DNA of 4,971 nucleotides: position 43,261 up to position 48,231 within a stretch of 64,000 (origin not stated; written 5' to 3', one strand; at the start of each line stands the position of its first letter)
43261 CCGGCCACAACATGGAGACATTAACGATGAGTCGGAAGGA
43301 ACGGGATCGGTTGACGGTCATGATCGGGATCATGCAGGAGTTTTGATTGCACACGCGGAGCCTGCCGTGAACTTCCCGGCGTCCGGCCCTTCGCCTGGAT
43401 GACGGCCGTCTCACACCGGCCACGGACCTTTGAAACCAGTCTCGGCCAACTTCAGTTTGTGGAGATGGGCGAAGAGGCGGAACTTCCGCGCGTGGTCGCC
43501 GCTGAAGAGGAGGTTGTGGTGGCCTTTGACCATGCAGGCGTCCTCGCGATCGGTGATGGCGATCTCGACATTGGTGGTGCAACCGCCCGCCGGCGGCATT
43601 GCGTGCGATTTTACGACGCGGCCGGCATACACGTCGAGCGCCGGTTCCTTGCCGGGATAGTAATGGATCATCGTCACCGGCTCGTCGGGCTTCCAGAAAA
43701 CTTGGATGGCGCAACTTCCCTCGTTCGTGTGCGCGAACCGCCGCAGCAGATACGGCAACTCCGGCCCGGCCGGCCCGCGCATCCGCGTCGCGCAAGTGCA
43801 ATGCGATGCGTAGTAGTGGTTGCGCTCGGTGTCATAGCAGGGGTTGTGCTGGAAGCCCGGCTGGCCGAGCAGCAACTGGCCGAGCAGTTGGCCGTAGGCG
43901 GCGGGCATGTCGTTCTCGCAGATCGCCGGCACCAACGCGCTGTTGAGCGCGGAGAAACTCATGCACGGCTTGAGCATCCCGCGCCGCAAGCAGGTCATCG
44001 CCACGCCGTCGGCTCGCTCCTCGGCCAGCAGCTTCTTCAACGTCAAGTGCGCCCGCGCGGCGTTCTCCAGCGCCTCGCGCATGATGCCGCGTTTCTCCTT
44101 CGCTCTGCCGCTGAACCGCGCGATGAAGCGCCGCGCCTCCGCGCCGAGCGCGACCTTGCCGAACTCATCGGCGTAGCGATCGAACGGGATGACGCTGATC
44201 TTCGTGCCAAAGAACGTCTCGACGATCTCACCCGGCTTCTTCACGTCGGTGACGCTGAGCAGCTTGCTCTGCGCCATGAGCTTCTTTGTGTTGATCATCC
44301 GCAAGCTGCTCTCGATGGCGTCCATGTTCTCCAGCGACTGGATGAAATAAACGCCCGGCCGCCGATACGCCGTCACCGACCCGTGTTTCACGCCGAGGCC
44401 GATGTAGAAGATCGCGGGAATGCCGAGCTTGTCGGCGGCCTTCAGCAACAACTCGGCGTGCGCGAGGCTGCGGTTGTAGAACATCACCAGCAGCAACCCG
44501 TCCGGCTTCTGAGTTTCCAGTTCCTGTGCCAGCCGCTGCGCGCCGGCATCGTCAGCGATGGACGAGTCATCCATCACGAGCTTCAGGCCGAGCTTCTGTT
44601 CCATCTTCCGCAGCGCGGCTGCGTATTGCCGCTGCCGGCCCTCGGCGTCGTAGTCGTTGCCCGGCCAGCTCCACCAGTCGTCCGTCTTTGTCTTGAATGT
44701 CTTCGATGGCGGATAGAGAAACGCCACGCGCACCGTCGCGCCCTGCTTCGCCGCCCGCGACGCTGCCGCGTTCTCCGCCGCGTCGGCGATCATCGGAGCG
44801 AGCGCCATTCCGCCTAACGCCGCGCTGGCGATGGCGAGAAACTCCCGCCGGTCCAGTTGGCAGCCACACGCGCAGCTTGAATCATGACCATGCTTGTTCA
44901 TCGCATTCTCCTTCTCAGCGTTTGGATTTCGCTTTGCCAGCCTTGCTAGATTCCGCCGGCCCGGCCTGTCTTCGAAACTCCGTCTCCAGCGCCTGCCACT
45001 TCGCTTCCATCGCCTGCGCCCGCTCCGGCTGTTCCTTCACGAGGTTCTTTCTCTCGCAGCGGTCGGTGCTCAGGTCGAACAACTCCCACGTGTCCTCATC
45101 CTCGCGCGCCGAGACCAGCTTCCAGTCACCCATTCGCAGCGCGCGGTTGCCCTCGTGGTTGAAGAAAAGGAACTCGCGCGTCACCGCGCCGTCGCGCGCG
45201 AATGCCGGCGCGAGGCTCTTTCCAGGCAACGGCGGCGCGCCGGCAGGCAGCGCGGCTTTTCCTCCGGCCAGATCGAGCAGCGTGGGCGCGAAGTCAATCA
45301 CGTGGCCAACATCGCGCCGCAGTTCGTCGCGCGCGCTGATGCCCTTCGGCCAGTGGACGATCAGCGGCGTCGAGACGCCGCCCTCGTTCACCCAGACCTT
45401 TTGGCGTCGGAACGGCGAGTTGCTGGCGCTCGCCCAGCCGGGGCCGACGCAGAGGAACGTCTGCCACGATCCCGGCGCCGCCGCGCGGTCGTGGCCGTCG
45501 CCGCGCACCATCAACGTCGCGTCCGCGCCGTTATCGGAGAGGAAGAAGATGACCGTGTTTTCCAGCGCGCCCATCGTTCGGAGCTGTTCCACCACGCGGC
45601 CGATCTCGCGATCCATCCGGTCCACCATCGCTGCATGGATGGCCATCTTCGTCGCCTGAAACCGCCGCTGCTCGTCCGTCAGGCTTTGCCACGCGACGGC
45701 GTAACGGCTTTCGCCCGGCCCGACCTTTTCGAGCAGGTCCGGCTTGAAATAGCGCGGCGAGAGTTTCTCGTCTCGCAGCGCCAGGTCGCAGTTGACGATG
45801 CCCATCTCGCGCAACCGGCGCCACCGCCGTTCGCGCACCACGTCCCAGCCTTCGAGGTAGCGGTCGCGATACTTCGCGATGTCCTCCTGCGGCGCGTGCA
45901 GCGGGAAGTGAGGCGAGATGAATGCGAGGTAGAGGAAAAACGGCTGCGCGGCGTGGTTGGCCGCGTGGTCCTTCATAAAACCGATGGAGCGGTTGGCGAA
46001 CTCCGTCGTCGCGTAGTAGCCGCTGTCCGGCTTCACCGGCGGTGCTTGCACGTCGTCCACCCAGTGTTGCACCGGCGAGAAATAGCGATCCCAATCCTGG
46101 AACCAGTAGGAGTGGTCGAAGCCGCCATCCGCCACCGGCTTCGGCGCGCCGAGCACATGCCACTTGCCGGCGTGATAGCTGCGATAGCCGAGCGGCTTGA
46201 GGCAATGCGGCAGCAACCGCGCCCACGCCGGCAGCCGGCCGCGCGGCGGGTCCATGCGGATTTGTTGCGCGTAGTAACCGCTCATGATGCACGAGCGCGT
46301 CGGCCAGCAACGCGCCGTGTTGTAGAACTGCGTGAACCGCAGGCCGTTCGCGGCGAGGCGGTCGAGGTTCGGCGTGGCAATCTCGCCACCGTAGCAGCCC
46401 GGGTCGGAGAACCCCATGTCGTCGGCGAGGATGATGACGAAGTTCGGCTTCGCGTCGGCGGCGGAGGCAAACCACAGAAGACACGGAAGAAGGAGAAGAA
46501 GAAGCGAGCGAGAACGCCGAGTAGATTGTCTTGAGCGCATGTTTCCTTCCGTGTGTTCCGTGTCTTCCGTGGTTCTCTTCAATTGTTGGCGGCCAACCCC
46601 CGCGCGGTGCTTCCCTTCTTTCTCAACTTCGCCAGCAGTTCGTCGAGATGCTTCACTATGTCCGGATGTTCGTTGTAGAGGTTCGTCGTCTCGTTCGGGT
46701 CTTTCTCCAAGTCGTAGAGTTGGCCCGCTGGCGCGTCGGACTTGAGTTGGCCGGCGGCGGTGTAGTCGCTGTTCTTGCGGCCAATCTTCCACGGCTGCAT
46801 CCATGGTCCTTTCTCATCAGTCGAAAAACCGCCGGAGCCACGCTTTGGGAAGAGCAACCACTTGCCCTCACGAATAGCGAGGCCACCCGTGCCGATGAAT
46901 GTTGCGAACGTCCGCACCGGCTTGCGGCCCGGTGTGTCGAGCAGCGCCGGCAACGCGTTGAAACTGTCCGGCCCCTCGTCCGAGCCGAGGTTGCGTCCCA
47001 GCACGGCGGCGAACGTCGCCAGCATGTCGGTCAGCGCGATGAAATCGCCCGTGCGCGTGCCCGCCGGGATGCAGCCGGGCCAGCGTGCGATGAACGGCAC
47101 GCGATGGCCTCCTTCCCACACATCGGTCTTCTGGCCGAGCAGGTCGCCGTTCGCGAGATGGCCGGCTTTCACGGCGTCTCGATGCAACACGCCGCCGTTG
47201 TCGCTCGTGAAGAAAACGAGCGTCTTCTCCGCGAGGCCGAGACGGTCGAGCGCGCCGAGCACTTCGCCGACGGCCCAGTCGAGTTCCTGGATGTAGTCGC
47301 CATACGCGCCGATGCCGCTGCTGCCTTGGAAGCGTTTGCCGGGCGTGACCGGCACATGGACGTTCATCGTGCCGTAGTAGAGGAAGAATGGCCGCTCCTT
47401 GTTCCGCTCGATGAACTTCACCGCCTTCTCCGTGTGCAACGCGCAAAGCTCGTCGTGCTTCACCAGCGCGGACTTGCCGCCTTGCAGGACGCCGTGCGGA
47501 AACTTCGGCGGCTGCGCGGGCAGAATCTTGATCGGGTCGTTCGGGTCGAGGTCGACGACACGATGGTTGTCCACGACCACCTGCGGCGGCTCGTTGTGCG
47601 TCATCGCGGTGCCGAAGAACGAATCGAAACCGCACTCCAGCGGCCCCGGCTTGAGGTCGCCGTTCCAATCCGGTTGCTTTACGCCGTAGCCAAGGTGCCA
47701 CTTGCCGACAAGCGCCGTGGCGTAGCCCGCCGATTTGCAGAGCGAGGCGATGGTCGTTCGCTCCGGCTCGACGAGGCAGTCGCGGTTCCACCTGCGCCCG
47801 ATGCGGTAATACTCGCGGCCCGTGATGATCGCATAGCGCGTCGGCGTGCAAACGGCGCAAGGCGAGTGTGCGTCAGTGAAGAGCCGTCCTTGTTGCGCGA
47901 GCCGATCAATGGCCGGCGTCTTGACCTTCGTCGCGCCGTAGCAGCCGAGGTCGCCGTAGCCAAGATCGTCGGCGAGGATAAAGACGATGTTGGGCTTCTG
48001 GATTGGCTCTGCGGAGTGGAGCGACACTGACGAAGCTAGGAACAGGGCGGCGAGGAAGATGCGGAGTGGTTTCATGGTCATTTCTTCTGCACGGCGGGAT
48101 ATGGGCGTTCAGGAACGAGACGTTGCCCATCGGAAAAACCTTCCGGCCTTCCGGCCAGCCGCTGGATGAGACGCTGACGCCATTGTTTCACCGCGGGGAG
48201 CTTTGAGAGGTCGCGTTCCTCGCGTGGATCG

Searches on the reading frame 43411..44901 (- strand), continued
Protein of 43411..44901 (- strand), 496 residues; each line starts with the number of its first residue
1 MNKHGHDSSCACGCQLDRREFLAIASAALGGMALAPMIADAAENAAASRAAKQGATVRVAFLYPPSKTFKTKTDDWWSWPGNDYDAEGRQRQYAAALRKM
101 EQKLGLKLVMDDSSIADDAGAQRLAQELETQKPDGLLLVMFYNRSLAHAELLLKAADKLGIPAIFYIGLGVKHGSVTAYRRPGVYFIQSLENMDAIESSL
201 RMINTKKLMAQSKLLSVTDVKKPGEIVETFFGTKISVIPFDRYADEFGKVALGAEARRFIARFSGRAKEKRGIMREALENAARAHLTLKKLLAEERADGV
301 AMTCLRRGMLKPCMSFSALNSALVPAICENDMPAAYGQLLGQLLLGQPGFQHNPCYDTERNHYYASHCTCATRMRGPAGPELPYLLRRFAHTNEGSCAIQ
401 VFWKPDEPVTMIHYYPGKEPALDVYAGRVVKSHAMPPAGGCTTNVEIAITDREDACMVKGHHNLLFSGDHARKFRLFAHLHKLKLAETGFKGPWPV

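Call 38: fold_search(model_id=the predicted structure, library=pdb)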
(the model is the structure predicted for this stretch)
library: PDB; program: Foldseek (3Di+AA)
matches with E <= 10: 1167; with E <= 0.001: 46
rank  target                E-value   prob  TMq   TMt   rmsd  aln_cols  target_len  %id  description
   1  4f2d_A                7.4e-19  1.00  0.60  0.60   6.6       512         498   12  Crystal Structure of Escherichia coli L-arabinose Isomerase (ECAI) complexed with Ribitol (released 2012-05-30)
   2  4r1o_E                3.8e-18  1.00  0.64  0.64   6.9       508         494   11  Crystal Structure of Thermophilic Geobacillus kaustophilus L-Arabinose isomerase (released 2015-08-12)
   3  7cyy_B                5.4e-18  1.00  0.63  0.63   6.3       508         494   12  Crystal structure of Arabinose isomerase from hybrid AI8 with Adonitol (released 2021-09-08)
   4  2ajt_A                5.8e-18  1.00  0.61  0.61   6.8       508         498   13  Crystal structure of L-Arabinose Isomerase from E.coli (released 2005-08-16)
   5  7cyy_E                9.2e-18  1.00  0.62  0.62   6.2       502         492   12  Crystal structure of Arabinose isomerase from hybrid AI8 with Adonitol (released 2021-09-08)
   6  7cxo_B                9.2e-18  1.00  0.61  0.61   7.2       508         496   12  Crystal structure of Arabinose isomerase from hybrid AI10 (released 2021-09-08)
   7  4r1o_B                1.2e-17  1.00  0.62  0.62   7.1       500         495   12  Crystal Structure of Thermophilic Geobacillus kaustophilus L-Arabinose isomerase (released 2015-08-12)
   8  7cxo_C                1.2e-17  1.00  0.60  0.61   7.0       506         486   12  Crystal structure of Arabinose isomerase from hybrid AI10 (released 2021-09-08)
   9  4r1p_B                1.5e-17  1.00  0.61  0.62   7.1       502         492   12  Crystal Structure of Thermophilic Geobacillus kaustophilus L-Arabinose isomerase with Mn2+ (released 2015-08-12)
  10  7cyy_C                1.5e-17  1.00  0.62  0.62   6.4       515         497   12  Crystal structure of Arabinose isomerase from hybrid AI8 with Adonitol (released 2021-09-08)
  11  4r1o_F                1.7e-17  1.00  0.62  0.62   7.1       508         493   11  Crystal Structure of Thermophilic Geobacillus kaustophilus L-Arabinose isomerase (released 2015-08-12)
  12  4r1p_F                1.7e-17  1.00  0.61  0.61   7.3       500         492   12  Crystal Structure of Thermophilic Geobacillus kaustophilus L-Arabinose isomerase with Mn2+ (released 2015-08-12)
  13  7chl_A                1.7e-17  1.00  0.60  0.60   7.2       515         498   12  Crystal structure of hybrid Arabinose isomerase AI-10 (released 2021-10-20)
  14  4r1o_A                1.8e-17  1.00  0.60  0.60   7.3       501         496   11  Crystal Structure of Thermophilic Geobacillus kaustophilus L-Arabinose isomerase (released 2015-08-12)
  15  7cwv_B                2.1e-17  1.00  0.59  0.59   6.7       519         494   10  Crystal structure of Arabinose isomerase from hyper thermophilic bacterium Thermotoga maritima (TMAI) wt (released 2021-09-01)
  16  7chl_F                3.0e-17  1.00  0.60  0.60   7.3       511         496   12  Crystal structure of hybrid Arabinose isomerase AI-10 (released 2021-10-20)
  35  7chl_B                6.6e-16  1.00  0.60  0.60   7.3       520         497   12  Crystal structure of hybrid Arabinose isomerase AI-10 (released 2021-10-20)
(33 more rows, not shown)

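Call 60: find_homologous_proteins(query=L026:6932-8491:-)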
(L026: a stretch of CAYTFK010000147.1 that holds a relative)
Query L026:6932-8491:- (519 aa): 2592 proteins with E <= 0.001 among 8000 candidates; the best 120 are listed.
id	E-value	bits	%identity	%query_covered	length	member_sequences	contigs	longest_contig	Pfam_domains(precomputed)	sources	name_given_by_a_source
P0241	0.0e+0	1161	97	100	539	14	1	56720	-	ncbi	-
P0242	1.0e-233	795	69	89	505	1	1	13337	-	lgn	-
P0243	2.4e-225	767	68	89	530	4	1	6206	-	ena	-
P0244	5.0e-225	766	65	96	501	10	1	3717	-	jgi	-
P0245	4.2e-224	763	66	89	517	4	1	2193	-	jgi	-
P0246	3.5e-223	760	67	92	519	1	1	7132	-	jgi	jgi:hypothetical protein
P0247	6.7e-223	759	65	96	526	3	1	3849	-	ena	-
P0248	5.9e-222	756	62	99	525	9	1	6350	-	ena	-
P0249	7.8e-222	756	63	99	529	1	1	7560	-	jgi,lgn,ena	-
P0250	1.9e-220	751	63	98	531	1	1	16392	-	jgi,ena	-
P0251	2.3e-220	751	62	100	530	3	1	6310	-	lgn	-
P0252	6.3e-220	749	64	96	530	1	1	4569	-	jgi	jgi:hypothetical protein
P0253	8.9e-220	749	64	97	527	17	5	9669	-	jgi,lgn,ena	jgi:hypothetical protein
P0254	9.9e-220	749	63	96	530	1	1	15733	-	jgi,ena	-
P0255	2.7e-219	747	60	100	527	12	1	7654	-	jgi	-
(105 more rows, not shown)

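Call 68: search_protein_families(library=ncbifam, proteins=[L026:6932-8491:-, P0233, L039:4208-5632:-, L074:8379-9803:-], max_evalue=0.01)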
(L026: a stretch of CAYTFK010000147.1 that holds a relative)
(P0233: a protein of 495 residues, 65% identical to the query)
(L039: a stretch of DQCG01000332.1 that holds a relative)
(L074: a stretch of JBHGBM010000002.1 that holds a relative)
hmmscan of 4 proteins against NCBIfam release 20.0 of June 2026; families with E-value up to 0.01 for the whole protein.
L026:6932-8491:- (519 aa): 0 families

P0233 (495 aa): 0 families

L039:4208-5632:- (474 aa): 1 family
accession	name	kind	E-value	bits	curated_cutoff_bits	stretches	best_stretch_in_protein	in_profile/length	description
NF048012.1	SlpQosIsomSftI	equivalog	4e-10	39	700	1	215-470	184-440/443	sulfoquinovose isomerase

L074:8379-9803:- (474 aa): 0 families

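Call 83: search_protein_families(library=pfam, proteins=[L048:8635-9984:+, L015:15242-16171:+, L040:4248-5606:-, L043:11859-12965:+, L074:11477-14410:-, L047:14066-15283:+, L049:5493-8930:-], max_evalue=0.0001)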
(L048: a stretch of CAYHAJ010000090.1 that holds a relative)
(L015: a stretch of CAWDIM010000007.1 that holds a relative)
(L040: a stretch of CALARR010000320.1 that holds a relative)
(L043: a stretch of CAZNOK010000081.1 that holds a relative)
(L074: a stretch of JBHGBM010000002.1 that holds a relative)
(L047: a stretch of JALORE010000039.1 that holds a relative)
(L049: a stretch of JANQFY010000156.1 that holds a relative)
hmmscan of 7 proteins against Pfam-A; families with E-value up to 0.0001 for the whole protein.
L048:8635-9984:+ (449 aa): 4 families
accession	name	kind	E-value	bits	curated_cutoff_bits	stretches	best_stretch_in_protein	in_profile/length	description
PF19051.5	GFO_IDH_MocA_C2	-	2.7e-39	135.7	23.3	1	221-448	44-253/254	Oxidoreductase family, C-terminal alpha/beta domain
PF01408.29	GFO_IDH_MocA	-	8.6e-17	62.4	24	1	50-180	2-119/120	Oxidoreductase family, NAD-binding Rossmann fold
PF22725.1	GFO_IDH_MocA_C3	-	7.6e-07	29.6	27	0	256-328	31-100/124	GFO/IDH/MocA C-terminal domain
PF10518.14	TAT_signal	-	2.5e-06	27.6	22.7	1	13-32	2-21/21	TAT (twin-arginine translocation) pathway signal sequence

L015:15242-16171:+ (309 aa): 1 family
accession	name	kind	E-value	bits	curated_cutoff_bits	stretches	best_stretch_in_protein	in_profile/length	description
PF01208.23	URO-D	-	2.3e-28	99.7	23.9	1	61-306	99-346/346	Uroporphyrinogen decarboxylase (URO-D)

L040:4248-5606:- (452 aa): 3 families
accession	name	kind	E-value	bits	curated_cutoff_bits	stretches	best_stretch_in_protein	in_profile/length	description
PF13360.13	PQQ_2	-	3e-31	109.3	27.6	4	112-230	5-103/233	Outer membrane protein assembly factor BamB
PF13570.13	Beta-prop_ACSF4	-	2.6e-11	43.9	133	1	147-432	10-265/329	Beta-alanine-activating enzyme, beta-propeller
PF01011.28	PQQ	-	1.2e-07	31.3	26.7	0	208-231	65-88/595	Glucose/ethanol/alcohol dehydrogenase, beta-propeller domain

L043:11859-12965:+ (368 aa): 1 family
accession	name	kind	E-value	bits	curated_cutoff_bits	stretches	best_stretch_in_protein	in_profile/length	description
PF06283.17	ThuA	-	1.1e-64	219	33.4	1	157-365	7-209/209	Trehalose utilisation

L074:11477-14410:- (977 aa): 2 families
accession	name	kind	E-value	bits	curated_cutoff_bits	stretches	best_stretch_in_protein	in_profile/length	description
PF17132.9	Glyco_hydro_106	-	2e-167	559.3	29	1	33-729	2-739/743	alpha-L-rhamnosidase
PF02837.24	Glyco_hydro_2_N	-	2.5e-05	24.7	28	1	835-934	46-146/169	Glycosyl hydrolases family 2, sugar binding domain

L047:14066-15283:+ (405 aa): 2 families
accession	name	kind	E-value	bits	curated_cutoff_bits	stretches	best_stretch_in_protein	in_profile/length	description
PF01408.29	GFO_IDH_MocA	-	5.7e-15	56.5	24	1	21-112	2-96/120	Oxidoreductase family, NAD-binding Rossmann fold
PF22725.1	GFO_IDH_MocA_C3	-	1.9e-06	28.3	27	1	180-300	16-116/124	GFO/IDH/MocA C-terminal domain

L049:5493-8930:- (1145 aa): 3 families
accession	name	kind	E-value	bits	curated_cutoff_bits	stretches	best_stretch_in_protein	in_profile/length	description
PF18582.6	HZS_alpha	-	1.5e-23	83.6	26.6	1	887-977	1-98/98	Hydrazine synthase alpha subunit middle domain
PF00754.31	F5_F8_type_C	-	6.2e-13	49.4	28.2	1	241-344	13-114/127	F5/8 type C domain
PF22633.2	F5_F8_type_C_2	-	2.4e-12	47.7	27.8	1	247-316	4-72/91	NedA-like, galactose-binding domain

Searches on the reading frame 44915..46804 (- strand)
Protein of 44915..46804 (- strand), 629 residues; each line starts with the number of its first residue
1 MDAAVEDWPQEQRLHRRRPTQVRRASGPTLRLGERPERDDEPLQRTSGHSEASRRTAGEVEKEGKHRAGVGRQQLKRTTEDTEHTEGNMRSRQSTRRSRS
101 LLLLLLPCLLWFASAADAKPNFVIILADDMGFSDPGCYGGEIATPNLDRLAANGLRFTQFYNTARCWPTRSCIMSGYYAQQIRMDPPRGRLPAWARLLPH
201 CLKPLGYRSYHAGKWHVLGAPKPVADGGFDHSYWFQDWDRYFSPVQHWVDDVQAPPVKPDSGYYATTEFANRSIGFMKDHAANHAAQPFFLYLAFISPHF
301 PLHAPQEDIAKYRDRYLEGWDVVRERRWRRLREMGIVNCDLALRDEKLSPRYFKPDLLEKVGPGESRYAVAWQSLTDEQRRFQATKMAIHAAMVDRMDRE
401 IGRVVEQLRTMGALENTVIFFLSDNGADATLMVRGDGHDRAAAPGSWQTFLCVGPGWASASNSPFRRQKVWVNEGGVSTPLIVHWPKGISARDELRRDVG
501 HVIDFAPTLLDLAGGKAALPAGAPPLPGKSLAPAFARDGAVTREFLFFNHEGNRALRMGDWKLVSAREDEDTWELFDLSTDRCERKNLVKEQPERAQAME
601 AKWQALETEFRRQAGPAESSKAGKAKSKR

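Call 9: search_protein_families(library=pfam, proteins=[window:44915-46804:-], max_evalue=0.001)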
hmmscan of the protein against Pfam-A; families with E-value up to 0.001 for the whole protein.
window:44915-46804:- (629 aa): 3 families
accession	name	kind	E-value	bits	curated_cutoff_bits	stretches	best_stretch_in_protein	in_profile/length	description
PF00884.28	Sulfatase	-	6.6e-53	180.4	25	1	120-514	1-300/301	Sulfatase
PF16347.10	SGSH_C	-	1.7e-13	51.5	29.3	1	469-599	8-141/154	N-sulphoglucosamine sulphohydrolase, C-terminal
PF01663.27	Phosphodiest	-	0.00013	22.1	23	0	361-430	157-224/342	Type I phosphodiesterase / nucleotide pyrophosphatase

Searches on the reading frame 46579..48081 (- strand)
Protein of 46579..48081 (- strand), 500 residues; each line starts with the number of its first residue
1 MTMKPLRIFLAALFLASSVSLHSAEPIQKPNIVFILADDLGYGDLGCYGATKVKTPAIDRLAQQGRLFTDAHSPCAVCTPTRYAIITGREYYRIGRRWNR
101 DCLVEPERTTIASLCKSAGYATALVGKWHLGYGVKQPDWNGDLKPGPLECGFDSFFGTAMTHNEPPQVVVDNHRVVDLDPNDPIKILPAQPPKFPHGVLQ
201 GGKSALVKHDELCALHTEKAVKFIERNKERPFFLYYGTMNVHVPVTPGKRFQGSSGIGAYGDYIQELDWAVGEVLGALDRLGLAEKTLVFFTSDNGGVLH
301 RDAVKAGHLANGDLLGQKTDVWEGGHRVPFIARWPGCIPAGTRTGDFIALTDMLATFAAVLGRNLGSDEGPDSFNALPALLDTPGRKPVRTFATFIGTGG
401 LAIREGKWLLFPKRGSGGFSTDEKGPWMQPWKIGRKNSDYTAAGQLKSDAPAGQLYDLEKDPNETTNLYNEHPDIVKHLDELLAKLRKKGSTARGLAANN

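Call 9: search_protein_families(library=pfam, proteins=[window:46579-48081:-], max_evalue=0.001)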
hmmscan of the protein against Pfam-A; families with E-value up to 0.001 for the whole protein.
window:46579-48081:- (500 aa): 2 families
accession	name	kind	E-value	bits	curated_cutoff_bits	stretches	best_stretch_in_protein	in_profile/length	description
PF00884.28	Sulfatase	-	9e-54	183.3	25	1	30-362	1-300/301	Sulfatase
PF16347.10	SGSH_C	-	9.9e-08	32.7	29.3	0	452-489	115-154/154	N-sulphoglucosamine sulphohydrolase, C-terminal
